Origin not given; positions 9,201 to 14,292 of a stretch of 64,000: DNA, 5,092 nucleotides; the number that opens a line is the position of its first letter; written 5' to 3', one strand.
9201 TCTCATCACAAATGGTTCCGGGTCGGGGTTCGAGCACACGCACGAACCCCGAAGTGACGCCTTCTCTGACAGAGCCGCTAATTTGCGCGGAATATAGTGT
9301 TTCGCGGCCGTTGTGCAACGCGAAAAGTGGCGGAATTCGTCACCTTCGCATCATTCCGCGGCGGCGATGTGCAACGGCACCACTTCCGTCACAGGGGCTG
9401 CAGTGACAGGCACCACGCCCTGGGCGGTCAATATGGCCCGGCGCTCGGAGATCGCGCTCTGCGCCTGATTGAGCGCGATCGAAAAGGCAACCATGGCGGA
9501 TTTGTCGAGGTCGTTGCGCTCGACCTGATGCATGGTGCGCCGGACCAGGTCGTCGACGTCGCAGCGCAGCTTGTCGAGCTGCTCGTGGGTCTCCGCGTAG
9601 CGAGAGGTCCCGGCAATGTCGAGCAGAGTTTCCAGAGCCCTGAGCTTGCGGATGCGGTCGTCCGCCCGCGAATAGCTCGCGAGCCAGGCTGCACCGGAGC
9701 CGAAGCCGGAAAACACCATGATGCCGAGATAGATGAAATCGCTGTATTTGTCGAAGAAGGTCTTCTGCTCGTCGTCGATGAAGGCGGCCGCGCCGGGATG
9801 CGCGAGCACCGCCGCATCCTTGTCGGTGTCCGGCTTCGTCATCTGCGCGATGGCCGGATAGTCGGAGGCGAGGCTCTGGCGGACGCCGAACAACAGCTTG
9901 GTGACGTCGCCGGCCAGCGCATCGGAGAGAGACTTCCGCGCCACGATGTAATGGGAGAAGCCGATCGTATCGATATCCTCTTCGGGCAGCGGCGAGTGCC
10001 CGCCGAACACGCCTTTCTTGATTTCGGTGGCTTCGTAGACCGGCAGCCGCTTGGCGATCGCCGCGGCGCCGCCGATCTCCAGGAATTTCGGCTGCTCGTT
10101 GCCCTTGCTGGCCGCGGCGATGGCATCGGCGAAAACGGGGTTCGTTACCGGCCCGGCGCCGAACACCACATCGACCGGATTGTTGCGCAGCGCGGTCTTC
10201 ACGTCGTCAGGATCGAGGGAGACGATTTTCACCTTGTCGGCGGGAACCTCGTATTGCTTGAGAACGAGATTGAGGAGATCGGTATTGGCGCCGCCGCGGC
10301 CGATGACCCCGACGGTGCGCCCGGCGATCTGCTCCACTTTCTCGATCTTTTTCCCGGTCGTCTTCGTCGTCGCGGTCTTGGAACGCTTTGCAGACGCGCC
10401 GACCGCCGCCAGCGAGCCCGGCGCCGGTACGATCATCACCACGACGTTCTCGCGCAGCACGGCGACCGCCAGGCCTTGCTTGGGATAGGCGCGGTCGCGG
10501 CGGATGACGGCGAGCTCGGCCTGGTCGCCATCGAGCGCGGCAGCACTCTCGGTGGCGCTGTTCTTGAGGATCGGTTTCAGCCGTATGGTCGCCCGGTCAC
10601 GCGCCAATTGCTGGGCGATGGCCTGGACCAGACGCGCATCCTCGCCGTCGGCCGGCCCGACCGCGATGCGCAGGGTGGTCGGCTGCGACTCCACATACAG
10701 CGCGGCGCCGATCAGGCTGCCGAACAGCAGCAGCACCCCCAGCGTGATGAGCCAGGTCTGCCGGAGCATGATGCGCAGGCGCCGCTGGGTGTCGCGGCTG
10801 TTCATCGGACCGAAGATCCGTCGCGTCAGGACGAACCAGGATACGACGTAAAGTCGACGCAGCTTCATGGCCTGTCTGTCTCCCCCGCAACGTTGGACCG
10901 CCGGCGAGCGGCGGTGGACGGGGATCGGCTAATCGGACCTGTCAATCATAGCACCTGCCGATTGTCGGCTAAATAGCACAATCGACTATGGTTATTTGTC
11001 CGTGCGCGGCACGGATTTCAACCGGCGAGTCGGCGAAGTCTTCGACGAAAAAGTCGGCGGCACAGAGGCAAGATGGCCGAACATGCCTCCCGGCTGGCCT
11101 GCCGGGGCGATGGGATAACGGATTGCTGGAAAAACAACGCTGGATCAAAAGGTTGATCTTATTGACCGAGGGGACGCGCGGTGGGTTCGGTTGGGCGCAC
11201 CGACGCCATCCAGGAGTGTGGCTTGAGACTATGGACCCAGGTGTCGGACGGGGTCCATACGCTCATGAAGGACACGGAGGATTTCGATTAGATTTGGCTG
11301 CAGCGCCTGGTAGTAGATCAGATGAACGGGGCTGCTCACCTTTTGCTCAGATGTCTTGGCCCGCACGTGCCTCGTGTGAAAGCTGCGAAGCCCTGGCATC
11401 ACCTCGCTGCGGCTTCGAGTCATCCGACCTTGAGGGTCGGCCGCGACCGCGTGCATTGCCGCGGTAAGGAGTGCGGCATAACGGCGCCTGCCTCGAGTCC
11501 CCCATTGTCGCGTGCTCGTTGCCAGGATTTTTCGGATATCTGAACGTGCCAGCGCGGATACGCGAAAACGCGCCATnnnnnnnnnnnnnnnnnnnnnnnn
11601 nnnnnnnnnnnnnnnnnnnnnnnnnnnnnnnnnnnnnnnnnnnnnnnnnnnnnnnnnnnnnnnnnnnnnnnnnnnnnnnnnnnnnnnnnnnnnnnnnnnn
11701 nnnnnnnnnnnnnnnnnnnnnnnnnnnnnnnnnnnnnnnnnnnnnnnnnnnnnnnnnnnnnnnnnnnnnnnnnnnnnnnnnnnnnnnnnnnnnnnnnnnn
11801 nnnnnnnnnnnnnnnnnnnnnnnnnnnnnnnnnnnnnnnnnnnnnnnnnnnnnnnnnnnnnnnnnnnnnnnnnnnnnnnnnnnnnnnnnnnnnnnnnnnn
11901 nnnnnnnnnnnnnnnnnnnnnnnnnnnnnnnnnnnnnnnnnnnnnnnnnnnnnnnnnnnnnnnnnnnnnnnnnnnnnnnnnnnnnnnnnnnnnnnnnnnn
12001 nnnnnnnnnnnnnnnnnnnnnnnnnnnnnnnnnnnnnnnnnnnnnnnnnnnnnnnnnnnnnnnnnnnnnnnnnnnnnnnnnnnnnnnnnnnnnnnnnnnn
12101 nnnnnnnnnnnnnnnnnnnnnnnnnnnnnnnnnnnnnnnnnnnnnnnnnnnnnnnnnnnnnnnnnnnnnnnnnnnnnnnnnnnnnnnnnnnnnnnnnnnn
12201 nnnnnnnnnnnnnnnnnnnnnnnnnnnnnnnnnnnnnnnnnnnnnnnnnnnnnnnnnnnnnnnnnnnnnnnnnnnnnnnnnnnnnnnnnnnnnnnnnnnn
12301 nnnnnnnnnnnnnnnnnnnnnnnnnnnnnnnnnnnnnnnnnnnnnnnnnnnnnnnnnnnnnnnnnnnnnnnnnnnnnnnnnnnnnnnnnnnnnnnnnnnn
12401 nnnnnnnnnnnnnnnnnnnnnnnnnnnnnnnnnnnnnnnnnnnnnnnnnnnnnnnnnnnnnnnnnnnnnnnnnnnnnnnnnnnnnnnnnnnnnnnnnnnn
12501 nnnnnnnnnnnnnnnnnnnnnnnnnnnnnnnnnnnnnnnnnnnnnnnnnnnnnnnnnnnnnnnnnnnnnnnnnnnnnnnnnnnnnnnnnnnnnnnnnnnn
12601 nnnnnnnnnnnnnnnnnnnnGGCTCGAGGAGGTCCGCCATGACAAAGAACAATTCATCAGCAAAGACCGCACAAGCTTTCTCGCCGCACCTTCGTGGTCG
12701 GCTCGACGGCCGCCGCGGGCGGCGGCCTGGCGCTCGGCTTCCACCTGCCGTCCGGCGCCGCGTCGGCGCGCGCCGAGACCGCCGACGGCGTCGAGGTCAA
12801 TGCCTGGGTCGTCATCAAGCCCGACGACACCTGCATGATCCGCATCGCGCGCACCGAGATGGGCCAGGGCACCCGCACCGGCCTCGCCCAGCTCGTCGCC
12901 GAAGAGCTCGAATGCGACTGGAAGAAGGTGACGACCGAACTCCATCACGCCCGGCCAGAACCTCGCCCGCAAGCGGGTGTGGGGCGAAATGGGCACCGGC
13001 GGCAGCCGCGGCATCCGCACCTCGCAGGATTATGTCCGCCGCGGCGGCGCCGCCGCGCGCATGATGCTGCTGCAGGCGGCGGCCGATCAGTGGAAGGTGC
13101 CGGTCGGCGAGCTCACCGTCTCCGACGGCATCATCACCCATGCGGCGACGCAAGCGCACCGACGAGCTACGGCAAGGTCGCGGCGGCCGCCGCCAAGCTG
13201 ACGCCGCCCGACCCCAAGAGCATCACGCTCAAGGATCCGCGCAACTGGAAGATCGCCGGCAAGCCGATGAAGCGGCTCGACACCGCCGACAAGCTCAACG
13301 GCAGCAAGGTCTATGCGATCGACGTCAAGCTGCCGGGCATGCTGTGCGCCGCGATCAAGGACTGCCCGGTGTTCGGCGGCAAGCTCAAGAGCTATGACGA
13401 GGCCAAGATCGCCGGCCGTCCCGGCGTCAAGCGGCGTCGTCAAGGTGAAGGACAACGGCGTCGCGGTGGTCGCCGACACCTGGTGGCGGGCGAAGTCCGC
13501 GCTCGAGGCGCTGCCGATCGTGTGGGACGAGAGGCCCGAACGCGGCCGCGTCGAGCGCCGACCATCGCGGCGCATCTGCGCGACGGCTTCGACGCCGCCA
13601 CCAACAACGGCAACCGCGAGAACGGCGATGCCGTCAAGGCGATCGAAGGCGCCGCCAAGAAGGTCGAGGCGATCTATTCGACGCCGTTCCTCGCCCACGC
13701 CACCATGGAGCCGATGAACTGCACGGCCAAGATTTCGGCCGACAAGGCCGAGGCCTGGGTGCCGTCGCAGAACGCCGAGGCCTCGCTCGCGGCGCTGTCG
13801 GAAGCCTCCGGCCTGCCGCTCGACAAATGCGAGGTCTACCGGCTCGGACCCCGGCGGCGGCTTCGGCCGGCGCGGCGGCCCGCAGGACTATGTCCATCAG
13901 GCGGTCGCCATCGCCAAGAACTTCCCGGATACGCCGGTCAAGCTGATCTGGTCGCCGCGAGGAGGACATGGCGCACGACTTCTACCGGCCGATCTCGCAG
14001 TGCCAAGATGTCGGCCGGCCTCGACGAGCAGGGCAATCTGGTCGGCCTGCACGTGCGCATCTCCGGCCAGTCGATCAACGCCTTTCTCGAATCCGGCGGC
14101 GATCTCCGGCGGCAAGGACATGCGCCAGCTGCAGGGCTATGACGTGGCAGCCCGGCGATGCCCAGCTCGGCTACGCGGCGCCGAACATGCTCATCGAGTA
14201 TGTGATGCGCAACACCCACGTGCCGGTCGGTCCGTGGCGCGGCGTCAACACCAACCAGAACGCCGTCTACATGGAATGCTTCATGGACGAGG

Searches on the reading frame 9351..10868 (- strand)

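Call 56: search_protein_families(library=pfam, max_evalue=0.0001, proteins=[window:9351-10868:-])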
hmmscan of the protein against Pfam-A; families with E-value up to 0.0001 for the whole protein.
window:9351-10868:- (505 aa): 2 families
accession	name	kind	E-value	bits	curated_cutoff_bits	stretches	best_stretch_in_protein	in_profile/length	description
PF16868.10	NMT1_3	-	5.4e-15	56.2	27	1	169-363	97-284/289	NMT1-like family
PF09084.16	NMT1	-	8e-07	29.6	20.5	1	152-238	62-147/216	NMT1/THI5 like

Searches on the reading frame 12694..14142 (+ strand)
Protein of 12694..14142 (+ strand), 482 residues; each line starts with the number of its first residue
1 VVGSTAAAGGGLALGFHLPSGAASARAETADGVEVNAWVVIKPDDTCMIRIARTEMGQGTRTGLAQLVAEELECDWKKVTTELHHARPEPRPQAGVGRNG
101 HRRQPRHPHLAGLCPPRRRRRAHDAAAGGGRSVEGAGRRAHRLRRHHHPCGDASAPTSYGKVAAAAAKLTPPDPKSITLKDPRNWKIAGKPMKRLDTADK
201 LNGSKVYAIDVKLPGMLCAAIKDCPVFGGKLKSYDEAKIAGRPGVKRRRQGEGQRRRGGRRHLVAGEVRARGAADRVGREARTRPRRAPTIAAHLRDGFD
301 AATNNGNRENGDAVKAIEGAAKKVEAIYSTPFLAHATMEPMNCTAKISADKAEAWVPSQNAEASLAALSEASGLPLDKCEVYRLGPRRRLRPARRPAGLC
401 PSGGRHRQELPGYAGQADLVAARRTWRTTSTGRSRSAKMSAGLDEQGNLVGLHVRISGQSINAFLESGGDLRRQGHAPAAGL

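Call 56: search_protein_families(library=pfam, max_evalue=0.0001, proteins=[window:12694-14142:+])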
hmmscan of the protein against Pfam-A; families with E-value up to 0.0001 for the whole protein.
window:12694-14142:+ (482 aa): 2 families
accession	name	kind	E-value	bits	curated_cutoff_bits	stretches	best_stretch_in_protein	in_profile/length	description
PF02738.23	MoCoBD_1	-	1.7e-09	37.6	27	1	305-381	9-88/244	Molybdopterin cofactor-binding domain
PF20256.3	MoCoBD_2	-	1.4e-08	35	27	1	30-81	45-94/283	Molybdopterin cofactor-binding domain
